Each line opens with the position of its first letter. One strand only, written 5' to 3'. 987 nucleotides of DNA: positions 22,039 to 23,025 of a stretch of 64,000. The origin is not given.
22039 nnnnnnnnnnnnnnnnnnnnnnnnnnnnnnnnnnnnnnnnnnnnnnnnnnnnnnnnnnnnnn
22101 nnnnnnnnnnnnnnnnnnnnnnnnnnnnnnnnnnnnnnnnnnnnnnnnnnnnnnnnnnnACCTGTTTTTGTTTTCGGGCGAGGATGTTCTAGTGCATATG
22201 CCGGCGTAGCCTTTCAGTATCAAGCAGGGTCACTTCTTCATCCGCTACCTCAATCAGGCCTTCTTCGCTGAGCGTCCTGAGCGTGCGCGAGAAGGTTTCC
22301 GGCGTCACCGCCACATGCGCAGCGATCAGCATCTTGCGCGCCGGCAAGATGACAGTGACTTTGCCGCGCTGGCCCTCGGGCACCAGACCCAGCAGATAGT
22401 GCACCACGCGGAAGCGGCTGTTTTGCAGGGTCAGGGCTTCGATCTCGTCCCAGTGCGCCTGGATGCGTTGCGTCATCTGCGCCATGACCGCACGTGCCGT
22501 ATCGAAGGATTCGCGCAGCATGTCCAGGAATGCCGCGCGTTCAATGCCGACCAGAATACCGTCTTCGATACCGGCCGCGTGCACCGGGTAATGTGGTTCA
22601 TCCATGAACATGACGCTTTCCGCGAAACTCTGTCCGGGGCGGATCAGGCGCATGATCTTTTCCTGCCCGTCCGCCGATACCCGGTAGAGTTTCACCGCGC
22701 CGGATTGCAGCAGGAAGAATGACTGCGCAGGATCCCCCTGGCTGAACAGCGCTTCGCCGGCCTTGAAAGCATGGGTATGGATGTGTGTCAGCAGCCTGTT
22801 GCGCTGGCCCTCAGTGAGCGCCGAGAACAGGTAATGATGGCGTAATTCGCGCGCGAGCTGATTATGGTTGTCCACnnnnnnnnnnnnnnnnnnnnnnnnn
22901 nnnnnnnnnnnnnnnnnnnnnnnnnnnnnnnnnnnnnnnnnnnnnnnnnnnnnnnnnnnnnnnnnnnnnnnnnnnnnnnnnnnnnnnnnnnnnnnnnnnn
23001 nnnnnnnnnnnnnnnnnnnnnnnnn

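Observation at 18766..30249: Three perfect TTGAT-N4-ATCAA (FNR/Dnr-type) palindromes, all in promoters, link qNOR, a cysteine-free Crp/Fnr regulator, fdxA and a lipA-led operon into one putative NO/anoxia stimulon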

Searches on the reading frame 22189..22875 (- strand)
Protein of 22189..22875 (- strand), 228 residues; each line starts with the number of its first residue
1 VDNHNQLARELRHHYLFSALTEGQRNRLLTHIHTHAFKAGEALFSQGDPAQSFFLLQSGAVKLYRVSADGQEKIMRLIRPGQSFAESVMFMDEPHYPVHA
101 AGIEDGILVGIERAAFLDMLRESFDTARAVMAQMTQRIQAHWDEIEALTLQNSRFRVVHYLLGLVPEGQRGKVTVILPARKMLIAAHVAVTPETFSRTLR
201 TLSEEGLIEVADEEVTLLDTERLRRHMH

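Call 10: search_protein_families(library=pfam, proteins=[window:22189-22875:-])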
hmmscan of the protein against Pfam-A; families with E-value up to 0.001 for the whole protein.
window:22189-22875:- (228 aa): 2 families
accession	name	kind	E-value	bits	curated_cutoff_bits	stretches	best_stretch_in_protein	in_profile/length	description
PF00027.35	cNMP_binding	-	4.3e-21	75.1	27.5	1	36-122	3-88/89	Cyclic nucleotide-binding domain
PF13545.12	HTH_Crp_2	-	2e-14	53.7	27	1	156-225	2-69/70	Crp-like helix-turn-helix domain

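Call 13: find_related_loci(query=window:22189-22875:-, collection=genome_contigs, flank=10000)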
Query window:22189-22875:- (228 aa) in genome_contigs; peptide patterns used: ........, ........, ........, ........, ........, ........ (x = any residue, [..] = any of these).
233 stretches matched a pattern; 54 encode a relative of the query (tblastn E <= 1e-3); 54 distinct loci.
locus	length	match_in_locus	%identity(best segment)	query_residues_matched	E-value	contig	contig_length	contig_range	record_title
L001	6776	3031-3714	72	1-228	9e-113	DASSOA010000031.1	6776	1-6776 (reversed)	MAG TPA_asm: Gammaproteobacteria bacterium isolate SMAG_U1240 k141_625249, whole genome shotgun sequence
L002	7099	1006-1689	73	1-228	7e-113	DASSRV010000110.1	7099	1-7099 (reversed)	MAG TPA_asm: Gammaproteobacteria bacterium isolate SMAG_U498 k141_482668, whole genome shotgun sequence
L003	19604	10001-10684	75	1-228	4e-112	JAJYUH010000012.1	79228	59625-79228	MAG: Natronospirales bacterium isolate DX4.bin23 NODE_133_length_79228_cov_86.179758, whole genome shotgun sequence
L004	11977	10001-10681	75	1-227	3e-112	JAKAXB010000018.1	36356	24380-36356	MAG: Natronospirales bacterium isolate YP5.bin20 NODE_260_length_36356_cov_29.534103, whole genome shotgun sequence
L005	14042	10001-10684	72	1-228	4e-110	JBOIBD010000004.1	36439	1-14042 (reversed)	MAG: Gammaproteobacteria bacterium isolate SE1507_maxbin2.bin.32 NODE_465_length_36439_cov_2.183218, whole genome shotgu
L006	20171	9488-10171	71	1-228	4e-109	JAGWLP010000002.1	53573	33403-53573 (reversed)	MAG: Gammaproteobacteria bacterium isolate REEB188 contig-150_886, whole genome shotgun sequence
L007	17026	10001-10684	71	1-228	3e-107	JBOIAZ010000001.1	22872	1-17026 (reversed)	MAG: Gammaproteobacteria bacterium isolate TC-S_metawrap_bin.270 k127_358, whole genome shotgun sequence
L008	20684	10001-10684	72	1-228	7e-106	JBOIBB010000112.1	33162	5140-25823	MAG: Gammaproteobacteria bacterium isolate TC-S_metabat2.bin.119 k127_3093589, whole genome shotgun sequence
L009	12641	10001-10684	71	1-228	6e-103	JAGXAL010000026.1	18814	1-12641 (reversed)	MAG: Natronospirales bacterium isolate REEB76 contig-150_3586, whole genome shotgun sequence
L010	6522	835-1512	68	3-228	5e-100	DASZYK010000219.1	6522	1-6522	MAG TPA_asm: Steroidobacteraceae bacterium isolate SMAG_U6208 k141_729507, whole genome shotgun sequence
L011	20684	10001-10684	67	1-228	1e-99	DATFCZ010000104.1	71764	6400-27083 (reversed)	MAG TPA_asm: Steroidobacteraceae bacterium isolate SMAG_U8567 k141_1412675, whole genome shotgun sequence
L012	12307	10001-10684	66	1-228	4e-99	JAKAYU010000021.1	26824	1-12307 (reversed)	MAG: Proteobacteria bacterium isolate YS5.bin55 NODE_1017_length_26824_cov_2.245271, whole genome shotgun sequence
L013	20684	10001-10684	67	1-228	8e-99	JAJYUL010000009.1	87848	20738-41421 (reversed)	MAG: Proteobacteria bacterium isolate DX4.bin29 NODE_110_length_87848_cov_6.651725, whole genome shotgun sequence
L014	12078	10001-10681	67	1-227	2e-98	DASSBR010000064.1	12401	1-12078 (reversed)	MAG TPA_asm: Gammaproteobacteria bacterium isolate SMAG_U900 k141_539321, whole genome shotgun sequence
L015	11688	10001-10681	66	1-227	2e-98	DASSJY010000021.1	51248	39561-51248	MAG TPA_asm: Gammaproteobacteria bacterium isolate SMAG_U1127 k141_1011977, whole genome shotgun sequence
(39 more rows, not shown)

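Call 15: search_solved_structures(query=window:22189-22875:-, max_evalue=0.00001, show_alignments=3)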
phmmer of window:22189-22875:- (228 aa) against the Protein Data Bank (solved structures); distinct sequences matched with E-value up to 0.00001: 81 (the best 60 are shown).
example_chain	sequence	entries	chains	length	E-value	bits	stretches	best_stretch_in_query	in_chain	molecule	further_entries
3dkw_A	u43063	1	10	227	1.5e-43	152.1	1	11-224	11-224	DNR protein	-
2z69_A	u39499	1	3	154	9.7e-24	87.4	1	10-150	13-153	DNR protein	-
4ev0_A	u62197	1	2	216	8.4e-21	77.8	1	16-215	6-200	Transcription regulator, Crp family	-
3fx3_A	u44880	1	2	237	1.1e-19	74.2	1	11-208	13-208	Cyclic nucleotide-binding protein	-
3h3z_A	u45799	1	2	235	1.1e-19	74.1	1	11-208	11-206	Cyclic nucleotide-binding protein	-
5ezr_A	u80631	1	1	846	3.2e-19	72.6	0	15-96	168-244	cGMP-dependent protein kinase, putative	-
4rz7_A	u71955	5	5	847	3.3e-19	72.6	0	15-96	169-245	cGMP-dependent protein kinase, putative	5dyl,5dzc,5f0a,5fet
9p74_A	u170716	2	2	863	3.5e-19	72.5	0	15-96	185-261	cGMP-dependent protein kinase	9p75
5dyk_A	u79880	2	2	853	3.5e-19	72.5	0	15-96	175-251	CGMP-dependent protein kinase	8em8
9ya0_MA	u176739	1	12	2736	1.3e-13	54.3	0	17-132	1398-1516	PCR12, TGME49_219070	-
5j3u_A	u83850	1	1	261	2.1e-13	53.6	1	5-95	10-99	Protein Kinase A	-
1cx4_A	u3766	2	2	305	2.2e-12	50.3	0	19-108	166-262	CAMP-DEPENDENT PROTEIN KINASE REGULATORY SUBUNIT TYPE II BETA | cAMP-dependent protein kinase type II-beta regulatory subunit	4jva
1o5l_A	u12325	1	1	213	3.1e-12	49.8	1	33-217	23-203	transcriptional regulator, crp family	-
6wjf_C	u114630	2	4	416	6.9e-12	48.7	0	19-108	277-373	cAMP-dependent protein kinase type II-beta regulatory subunit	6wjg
3tnp_B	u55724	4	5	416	1e-11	48.2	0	19-107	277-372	cAMP-dependent protein kinase type II-beta regulatory subunit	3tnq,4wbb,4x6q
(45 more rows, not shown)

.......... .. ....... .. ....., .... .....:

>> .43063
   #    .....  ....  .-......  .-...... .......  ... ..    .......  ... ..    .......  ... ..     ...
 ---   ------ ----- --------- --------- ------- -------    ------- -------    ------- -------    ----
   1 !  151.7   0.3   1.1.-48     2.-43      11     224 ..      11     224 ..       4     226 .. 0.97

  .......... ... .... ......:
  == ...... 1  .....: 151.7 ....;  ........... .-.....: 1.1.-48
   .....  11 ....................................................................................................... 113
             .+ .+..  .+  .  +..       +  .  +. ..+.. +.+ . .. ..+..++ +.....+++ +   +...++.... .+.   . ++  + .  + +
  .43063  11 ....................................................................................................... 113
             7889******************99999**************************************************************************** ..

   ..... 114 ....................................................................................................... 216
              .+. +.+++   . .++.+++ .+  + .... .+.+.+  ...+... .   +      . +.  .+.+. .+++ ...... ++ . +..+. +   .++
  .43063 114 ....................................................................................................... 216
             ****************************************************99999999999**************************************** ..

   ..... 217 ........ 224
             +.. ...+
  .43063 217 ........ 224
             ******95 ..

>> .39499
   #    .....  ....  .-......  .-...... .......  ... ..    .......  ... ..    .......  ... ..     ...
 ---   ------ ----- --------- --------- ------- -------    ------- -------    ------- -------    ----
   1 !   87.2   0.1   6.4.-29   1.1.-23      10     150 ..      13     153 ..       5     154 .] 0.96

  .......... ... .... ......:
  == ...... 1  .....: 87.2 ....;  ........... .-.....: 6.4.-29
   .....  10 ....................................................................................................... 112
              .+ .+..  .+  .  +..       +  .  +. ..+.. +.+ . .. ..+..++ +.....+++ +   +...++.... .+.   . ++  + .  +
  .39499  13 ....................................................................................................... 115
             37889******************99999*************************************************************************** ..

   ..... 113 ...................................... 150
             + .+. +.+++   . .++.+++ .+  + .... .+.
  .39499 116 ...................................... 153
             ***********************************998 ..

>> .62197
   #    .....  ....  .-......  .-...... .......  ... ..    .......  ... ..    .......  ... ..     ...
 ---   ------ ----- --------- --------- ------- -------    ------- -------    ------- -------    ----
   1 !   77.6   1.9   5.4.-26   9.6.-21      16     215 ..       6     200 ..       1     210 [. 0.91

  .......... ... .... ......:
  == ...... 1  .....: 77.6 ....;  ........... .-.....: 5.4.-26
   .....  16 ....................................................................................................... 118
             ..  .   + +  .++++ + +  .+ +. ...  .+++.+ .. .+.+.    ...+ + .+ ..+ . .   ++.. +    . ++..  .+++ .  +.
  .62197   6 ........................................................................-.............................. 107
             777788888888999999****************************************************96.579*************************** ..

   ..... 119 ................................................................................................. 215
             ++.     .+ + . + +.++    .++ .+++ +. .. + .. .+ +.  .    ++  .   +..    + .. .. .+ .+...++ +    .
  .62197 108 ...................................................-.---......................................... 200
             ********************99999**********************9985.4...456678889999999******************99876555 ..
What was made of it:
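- On DNR subgroup of Crp/Fnr regulators: 3dkw DNR at E 1.5e-43, ungapped over 11-224; next Crp-family structure 8e-21 (call 15).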

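Call 16: search_protein_families(library=ncbifam, proteins=[window:22189-22875:-])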
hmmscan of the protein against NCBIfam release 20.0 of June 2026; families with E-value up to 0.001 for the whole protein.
window:22189-22875:- (228 aa): 12 families
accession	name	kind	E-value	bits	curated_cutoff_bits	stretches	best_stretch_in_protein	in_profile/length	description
NF006901.0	PRK09392.1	equivalog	2.7e-22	79.2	211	1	9-225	7-219/236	transcriptional activator FtrB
NF050815.1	TransActFtrBCaul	equivalog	7e-18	64.8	300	1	11-224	11-220/251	transcriptional activator FtrB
NF050806.1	TransRegFixKCaul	equivalog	4.4e-17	62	300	1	31-225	22-212/215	transcriptional regulator FixK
NF052518.1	TransRegLdrP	equivalog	7.2e-14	52.3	300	1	37-225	4-186/195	transcriptional regulator LdrP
NF008732.0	PRK11753.1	equivalog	8e-14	51.6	266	1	24-220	15-213/214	cAMP-activated global transcriptional regulator CRP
TIGR03697.1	NtcA_cyano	equivalog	1.9e-11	44.1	244.95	1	40-224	1-189/193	global nitrogen regulator NtcA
NF008365.0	PRK11161.1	subfamily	2.6e-11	43.3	228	1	37-224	52-240/250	fumarate/nitrate reduction transcriptional regulator Fnr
NF010499.0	PRK13918.1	equivalog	3.8e-11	42.9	274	1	30-224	10-198/205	CRP/FNR family transcriptional regulator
NF041163.2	encap_f2b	equivalog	2.7e-08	33.4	400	1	8-141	70-203/450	family 2B encapsulin nanocompartment shell protein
NF058543.1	ActPatMycb56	equivalog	1.6e-07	30.5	460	1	18-147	5-131/317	acetyltransferase Pat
NF045989.1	TransRegFnrLRhodb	equivalog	3.8e-07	29.6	300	1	33-223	37-231/245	transcriptional regulator FnrL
NF053664.1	TransRegPtrACyano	equivalog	0.00011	21.6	300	1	52-215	29-187/196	Crp/Fnr family transcriptional regulator PtrA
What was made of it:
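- Similarity to DNR (E 1.5e-43, full length) is far stronger than to the FixK, FNR or FtrB models (E 4e-17 to 3e-11 and 3e-22) (calls 15, 16).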

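Call 20: list_cluster_members(proteins=[window:22189-22875:-, window:18847-21177:+, window:29179-30171:-, window:27013-27834:-, window:27834-28784:-, window:28796-29182:-, window:24720-25880:-, window:23014-23337:+, window:21638-22159:+, window:30631-32370:+])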
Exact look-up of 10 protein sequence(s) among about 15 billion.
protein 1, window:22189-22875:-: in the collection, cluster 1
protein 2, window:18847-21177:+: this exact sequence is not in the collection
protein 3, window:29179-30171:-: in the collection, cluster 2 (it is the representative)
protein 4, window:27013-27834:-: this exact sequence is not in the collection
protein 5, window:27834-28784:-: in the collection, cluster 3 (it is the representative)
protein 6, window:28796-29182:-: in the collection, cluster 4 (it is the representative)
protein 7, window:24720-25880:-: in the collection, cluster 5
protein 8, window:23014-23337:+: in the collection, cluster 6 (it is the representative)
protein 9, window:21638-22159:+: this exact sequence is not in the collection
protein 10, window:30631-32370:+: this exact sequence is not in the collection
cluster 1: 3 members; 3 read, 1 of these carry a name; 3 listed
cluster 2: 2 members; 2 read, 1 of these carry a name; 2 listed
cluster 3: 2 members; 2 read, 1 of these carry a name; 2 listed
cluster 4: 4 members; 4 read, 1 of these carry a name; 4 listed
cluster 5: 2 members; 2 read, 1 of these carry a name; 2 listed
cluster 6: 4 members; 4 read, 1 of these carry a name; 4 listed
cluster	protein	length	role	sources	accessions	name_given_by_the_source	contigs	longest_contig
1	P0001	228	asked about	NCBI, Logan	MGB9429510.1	MAG: Crp/Fnr family transcriptional regulator [Gammaproteobacteria bacterium]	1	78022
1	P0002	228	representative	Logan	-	-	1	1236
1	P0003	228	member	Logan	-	-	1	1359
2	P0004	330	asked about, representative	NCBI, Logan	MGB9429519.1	MAG: lipoyl synthase [Gammaproteobacteria bacterium]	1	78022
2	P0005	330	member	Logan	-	-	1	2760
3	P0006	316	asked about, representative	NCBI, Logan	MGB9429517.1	MAG: cysteine synthase family protein [Gammaproteobacteria bacterium]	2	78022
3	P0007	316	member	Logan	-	-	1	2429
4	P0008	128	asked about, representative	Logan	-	-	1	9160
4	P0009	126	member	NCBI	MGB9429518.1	MAG: hypothetical protein WCC11_06525 [Gammaproteobacteria bacterium]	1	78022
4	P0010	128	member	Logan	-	-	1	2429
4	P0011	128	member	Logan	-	-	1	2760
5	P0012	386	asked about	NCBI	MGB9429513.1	MAG: NnrS family protein [Gammaproteobacteria bacterium]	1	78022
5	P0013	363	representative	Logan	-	-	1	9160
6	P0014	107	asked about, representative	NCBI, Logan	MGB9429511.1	MAG: ferredoxin FdxA [Gammaproteobacteria bacterium]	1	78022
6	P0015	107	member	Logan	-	-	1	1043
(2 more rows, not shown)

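Call 37: search_protein_families(library=pfam, proteins=[L004:4085-4756:+], max_evalue=0.01)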
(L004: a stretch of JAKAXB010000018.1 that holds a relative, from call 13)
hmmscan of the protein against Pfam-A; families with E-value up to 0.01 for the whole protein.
L004:4085-4756:+ (223 aa): 1 family
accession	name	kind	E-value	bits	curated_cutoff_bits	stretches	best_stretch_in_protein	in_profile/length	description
PF02663.19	FmdE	-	0.00038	20.9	22.9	1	45-189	3-124/133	FmdE, Molybdenum formylmethanofuran dehydrogenase operon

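Call 58: find_encoding_contigs(protein=P0008, flank=10000, max_places=3)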
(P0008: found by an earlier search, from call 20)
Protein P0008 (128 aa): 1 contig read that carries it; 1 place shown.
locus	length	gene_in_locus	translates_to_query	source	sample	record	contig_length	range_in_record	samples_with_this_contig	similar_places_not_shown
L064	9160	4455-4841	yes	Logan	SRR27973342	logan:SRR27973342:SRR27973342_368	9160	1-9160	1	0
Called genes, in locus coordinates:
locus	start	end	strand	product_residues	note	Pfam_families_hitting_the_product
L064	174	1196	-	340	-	PF01565:FAD_binding_4, PF02873:MurB_C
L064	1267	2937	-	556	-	PF01019:G_glu_transpept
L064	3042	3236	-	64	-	PF10006:DUF2249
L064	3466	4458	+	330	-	PF04055:Radical_SAM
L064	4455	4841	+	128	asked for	-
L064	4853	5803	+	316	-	PF00291:PALP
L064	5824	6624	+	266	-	PF13085:Fer2_3, PF13183:Fer4_8, PF13237:Fer4_10 (weak), PF13534:Fer4_17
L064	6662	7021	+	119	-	PF22751:DUF488-N3a, PF22752:DUF488-N3i, PF04343:DUF488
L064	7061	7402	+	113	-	PF02627:CMD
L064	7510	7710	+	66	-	PF17767:NAPRTase_N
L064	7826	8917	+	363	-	PF05940:NnrS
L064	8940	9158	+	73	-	?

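Call 62: find_related_loci(query=A2, collection=metagenome_contigs, flank=6000)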
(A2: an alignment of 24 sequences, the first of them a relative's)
Query A2 (128 aa) in metagenome_contigs; peptide patterns used: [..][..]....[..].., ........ (x = any residue, [..] = any of these).
600 stretches matched a pattern (row limit reached: there are more); 76 encode a relative of the query (tblastn E <= 1e-3); 76 distinct loci.
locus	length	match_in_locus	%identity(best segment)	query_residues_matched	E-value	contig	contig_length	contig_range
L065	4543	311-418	62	90-128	1e-10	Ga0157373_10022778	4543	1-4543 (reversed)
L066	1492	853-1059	38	38-120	6e-10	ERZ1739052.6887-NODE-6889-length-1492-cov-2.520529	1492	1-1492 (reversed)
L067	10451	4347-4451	57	88-122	1e-9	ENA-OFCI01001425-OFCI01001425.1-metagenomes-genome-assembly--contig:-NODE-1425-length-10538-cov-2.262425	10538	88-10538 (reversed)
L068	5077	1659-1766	61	88-125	1e-9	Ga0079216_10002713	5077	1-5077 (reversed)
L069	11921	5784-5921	54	78-121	2e-9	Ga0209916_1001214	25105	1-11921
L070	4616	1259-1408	48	69-120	4e-9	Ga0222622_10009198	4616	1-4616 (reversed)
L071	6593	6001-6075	76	94-118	1e-8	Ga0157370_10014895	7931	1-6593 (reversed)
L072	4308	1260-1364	59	88-124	2e-8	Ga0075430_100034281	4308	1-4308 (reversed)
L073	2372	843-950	58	83-120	1e-7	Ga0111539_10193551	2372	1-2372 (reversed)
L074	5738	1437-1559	50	85-128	2e-7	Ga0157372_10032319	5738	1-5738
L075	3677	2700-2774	72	95-119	3e-7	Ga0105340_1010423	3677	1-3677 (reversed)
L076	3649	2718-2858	47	72-120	4e-7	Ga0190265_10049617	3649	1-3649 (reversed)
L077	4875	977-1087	47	77-123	4e-7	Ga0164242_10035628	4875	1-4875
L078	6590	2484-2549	77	99-120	4e-7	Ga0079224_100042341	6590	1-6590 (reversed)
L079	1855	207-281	72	95-119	4e-7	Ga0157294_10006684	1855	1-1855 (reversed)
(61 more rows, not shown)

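Call 70: search_protein_families(library=ncbifam, proteins=[L002:2654-4063:-], max_evalue=0.00001)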
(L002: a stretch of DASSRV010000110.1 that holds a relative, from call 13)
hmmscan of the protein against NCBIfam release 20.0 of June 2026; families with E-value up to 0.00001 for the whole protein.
L002:2654-4063:- (469 aa): 10 families
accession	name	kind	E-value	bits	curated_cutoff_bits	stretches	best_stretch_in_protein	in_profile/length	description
TIGR02376.1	Cu_nitrite_red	equivalog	3.2e-101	338.9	296.3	1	162-461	8-322/326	copper-containing nitrite reductase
TIGR03388.1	ascorbase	equivalog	7.1e-15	54.7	614.8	1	192-318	11-143/542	L-ascorbate oxidase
TIGR03095.1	rusti_cyanin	equivalog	1.5e-13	51.2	146.7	0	120-148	119-147/148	rusticyanin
TIGR01480.1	copper_res_A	subfamily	3e-11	42.5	478.95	1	196-316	59-180/593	copper resistance system multicopper oxidase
TIGR03389.1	laccase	equivalog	7.5e-11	41.5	558.9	0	199-244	20-63/539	laccase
TIGR02656.1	cyanin_plasto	equivalog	5.3e-07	30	87.85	0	106-148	60-98/99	plastocyanin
NF008135.0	PRK10883.1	equivalog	1.3e-06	27.2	581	1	164-297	30-163/471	cell division protein FtsP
TIGR04246.1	nitrous_NosZ_Gp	equivalog_domain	2.3e-06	26.2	625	0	214-298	500-577/578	Sec-dependent nitrous-oxide reductase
NF008205.1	PRK10965.1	equivalog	2.8e-06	26.4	525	1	167-297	33-163/529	multicopper oxidase CueO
TIGR02657.1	amicyanin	equivalog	5.4e-06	26.7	110.2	0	211-279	9-71/83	amicyanin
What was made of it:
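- The targets are NO-centred: norB, nirK, nnrS and hemerythrin (calls 10, 70).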

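Call 71: predict_structure(alignment_id=A2)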
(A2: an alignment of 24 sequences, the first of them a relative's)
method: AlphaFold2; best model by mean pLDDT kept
length: 128 residues; sequences in the alignment: 24
mean_pLDDT: 65.8   pTM: 0.53
mean pLDDT of the five models: 65.8, 64.0, 60.1, 59.5, 48.6
residues with pLDDT >= 90: 5; 70-90: 53; 50-70: 37; < 50: 33
segments of 3 or more residues with pLDDT < 50: 67-86, 117-128
pLDDT, mean of each block of 10 residues (from residue 1): 80 89 89 77 73 85 62 37 46 66 59 49 38
secondary structure, 60 per line:
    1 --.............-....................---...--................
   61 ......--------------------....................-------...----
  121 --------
elements in order: H3-15 H17-36 H45-66 H87-106
